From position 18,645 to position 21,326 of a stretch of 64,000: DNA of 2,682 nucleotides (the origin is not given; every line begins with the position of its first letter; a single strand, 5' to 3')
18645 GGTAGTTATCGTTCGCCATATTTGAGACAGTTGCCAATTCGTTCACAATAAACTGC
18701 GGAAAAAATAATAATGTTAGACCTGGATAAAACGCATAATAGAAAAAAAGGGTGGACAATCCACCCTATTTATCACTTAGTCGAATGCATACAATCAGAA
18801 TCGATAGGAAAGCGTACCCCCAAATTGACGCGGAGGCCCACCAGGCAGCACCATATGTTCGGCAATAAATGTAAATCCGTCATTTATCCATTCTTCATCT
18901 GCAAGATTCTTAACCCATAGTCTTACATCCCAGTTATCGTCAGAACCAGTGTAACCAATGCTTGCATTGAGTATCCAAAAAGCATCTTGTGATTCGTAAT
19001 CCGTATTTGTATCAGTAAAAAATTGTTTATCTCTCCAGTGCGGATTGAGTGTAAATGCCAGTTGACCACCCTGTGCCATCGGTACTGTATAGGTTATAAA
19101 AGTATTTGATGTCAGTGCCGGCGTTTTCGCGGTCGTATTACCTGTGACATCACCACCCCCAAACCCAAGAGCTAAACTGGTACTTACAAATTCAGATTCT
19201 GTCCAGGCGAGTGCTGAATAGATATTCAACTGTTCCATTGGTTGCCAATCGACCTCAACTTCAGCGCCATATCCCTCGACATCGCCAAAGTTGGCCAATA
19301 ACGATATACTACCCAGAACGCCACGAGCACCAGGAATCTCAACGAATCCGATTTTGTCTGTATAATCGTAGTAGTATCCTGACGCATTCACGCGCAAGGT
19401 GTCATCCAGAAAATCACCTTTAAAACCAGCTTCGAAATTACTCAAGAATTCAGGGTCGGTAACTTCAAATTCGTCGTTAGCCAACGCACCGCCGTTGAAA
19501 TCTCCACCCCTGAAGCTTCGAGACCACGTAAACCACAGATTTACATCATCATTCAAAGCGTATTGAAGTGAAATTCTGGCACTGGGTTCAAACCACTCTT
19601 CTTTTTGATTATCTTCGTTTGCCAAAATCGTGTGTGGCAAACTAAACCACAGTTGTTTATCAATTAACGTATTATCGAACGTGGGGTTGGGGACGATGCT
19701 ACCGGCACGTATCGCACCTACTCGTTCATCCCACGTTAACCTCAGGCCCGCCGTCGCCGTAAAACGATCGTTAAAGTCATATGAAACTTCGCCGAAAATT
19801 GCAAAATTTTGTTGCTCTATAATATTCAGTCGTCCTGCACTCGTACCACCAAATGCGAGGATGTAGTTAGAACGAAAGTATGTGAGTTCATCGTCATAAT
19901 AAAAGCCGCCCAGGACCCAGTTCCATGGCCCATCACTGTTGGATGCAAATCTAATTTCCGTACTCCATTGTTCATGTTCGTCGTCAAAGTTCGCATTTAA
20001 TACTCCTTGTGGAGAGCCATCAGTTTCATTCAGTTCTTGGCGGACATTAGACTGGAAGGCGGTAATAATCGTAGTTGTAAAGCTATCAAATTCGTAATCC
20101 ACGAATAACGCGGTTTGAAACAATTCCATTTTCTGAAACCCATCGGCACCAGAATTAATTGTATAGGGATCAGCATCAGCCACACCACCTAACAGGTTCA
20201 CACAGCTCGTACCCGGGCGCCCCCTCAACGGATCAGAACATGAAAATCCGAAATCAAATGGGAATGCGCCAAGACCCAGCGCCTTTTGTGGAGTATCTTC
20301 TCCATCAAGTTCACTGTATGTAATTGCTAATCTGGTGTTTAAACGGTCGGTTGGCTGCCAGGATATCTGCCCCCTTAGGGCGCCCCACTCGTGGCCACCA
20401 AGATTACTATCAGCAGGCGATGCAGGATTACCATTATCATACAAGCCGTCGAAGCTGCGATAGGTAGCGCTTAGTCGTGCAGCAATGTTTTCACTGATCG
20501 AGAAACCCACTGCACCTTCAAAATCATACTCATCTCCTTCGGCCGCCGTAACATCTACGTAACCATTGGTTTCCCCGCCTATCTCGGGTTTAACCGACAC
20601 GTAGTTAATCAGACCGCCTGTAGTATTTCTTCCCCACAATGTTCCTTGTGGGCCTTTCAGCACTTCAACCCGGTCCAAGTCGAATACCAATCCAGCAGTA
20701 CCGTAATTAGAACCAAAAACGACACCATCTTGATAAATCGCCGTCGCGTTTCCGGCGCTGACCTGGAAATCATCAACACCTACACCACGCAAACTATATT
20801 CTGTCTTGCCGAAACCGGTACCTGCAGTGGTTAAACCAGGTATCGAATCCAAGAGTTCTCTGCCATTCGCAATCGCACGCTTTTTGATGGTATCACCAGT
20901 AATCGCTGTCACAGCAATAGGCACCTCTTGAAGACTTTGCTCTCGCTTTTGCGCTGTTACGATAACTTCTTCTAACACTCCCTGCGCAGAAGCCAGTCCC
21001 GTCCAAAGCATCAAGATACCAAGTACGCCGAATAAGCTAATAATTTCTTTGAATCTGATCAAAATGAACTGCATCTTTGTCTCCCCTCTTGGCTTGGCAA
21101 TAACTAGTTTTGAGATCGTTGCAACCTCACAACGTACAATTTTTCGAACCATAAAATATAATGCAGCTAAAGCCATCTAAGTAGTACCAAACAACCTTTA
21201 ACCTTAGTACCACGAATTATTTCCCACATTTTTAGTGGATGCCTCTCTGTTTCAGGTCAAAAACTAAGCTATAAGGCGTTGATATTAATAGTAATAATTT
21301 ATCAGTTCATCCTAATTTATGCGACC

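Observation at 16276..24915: Cluster of three short VanA/TsaM-type Rieske oxygenase alpha subunits with two MFS transporters and a TonB-dependent receptor, but no reductase or ferredoxin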

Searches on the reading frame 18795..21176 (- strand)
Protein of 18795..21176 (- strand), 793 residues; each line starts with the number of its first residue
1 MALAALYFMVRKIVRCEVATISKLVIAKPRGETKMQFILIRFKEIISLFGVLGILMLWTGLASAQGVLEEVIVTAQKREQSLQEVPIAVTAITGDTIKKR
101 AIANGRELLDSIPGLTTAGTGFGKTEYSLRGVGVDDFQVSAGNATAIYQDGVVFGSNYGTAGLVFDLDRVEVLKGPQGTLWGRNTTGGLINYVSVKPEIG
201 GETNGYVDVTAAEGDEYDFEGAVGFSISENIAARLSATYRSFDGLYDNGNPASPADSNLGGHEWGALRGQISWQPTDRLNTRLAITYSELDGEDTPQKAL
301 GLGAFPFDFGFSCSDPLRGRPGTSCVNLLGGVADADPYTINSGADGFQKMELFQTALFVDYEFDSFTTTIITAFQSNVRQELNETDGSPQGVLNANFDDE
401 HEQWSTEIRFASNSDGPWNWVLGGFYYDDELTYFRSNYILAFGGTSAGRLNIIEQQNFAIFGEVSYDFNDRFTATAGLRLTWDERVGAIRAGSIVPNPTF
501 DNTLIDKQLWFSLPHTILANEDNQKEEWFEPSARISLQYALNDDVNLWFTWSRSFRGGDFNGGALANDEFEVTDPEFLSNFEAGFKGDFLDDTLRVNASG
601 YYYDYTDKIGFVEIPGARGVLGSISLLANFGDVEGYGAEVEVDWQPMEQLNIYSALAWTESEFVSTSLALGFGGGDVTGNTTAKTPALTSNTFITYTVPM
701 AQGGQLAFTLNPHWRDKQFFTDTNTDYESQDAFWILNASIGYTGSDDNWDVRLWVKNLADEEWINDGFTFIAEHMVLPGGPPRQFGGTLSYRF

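Call 3: search_protein_families(library=pfam, proteins=[window:18795-21176:-])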
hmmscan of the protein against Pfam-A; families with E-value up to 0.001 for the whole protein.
window:18795-21176:- (793 aa): 2 families
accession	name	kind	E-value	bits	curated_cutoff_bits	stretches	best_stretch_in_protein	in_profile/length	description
PF00593.30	TonB_dep_Rec_b-barrel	-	2.1e-34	120.6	27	1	339-758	45-436/436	TonB dependent receptor-like, beta-barrel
PF07715.20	Plug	-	1.5e-17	64.5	23.9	1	82-188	2-106/107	TonB-dependent Receptor Plug Domain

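Call 4: search_protein_families(library=ncbifam, proteins=[window:18795-21176:-])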
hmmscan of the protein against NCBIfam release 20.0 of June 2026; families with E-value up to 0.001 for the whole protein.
window:18795-21176:- (793 aa): 23 families
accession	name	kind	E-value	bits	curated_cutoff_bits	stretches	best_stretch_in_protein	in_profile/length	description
TIGR01783.1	TonB-siderophor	subfamily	2.9e-41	141.9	223.5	2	524-793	401-649/649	TonB-dependent siderophore receptor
TIGR01785.1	TonB-hemin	subfamily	1.6e-22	79.7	316.85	2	68-261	1-199/677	TonB-dependent heme/hemoglobin receptor family protein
TIGR01786.1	TonB-hemlactrns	subfamily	7e-18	64.3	323.75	1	70-644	2-563/719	TonB-dependent hemoglobin/transferrin/lactoferrin family receptor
NF010010.0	PRK13483.1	equivalog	1.3e-17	63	927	1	46-197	9-165/660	ligand-gated channel protein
NF010651.0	PRK14050.1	equivalog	7.1e-14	50.9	884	1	62-292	56-272/730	TonB-dependent siderophore receptor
NF053590.1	TonB_dep_TOL0244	equivalog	1.2e-11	43.9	645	1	68-238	10-180/604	TOL_0244 family TonB-dependent receptor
NF007465.0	PRK10044.1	equivalog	2e-11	42.8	803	1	73-249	67-234/726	ferrichrome porin FhuA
NF007478.2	PRK10064.1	equivalog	2.5e-11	42.6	745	1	65-209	27-170/663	catecholate siderophore receptor CirA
NF050067.1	TonBEntbctnRecCfrA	equivalog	5.2e-11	41.6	1200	1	58-196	16-159/698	TonB-dependent ferric enterobactin receptor CfrA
NF049947.1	TonB_dep_PCPU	exception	1.4e-10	40.1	800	1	522-666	435-578/685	TonB-dependent receptor, PCPU motif-type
NF049960.1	siderphRecptFauA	equivalog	2.1e-10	39.7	900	1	71-243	63-230/727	TonB-dependent alcaligin siderophore receptor FauA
NF010038.0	PRK13513.1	equivalog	3.6e-10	39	942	1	67-198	34-168/659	ligand-gated channel protein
TIGR01779.1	TonB-B12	equivalog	7.9e-10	37.9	599.7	1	62-280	22-237/614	TonB-dependent vitamin B12 receptor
NF010011.0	PRK13484.1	equivalog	2.4e-09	36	1197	1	45-197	6-160/682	IreA family TonB-dependent siderophore receptor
TIGR04056.1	OMP_RagA_SusC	subfamily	5.1e-09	35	368.25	1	575-649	655-726/981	SusC/RagA family TonB-linked outer membrane protein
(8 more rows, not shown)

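Call 76: search_solved_structures(query=window:18795-21176:-, max_evalue=1e-10)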
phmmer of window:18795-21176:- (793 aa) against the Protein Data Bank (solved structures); distinct sequences matched with E-value up to 1e-10: 5.
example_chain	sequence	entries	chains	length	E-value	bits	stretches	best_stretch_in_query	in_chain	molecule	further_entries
2hdf_A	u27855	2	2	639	3.7e-12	48.3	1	69-211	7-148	Colicin I receptor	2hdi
9nn6_A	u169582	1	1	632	1.1e-11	46.8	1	71-211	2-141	Colicin I receptor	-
4epa_A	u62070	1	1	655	2.2e-11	45.7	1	70-262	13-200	Pesticin receptor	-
2iah_A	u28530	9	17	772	7.6e-11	44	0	71-245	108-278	Ferripyoverdine receptor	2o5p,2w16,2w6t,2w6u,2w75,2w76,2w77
5odw_A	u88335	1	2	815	1e-10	43.6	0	71-245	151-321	Ferripyoverdine receptor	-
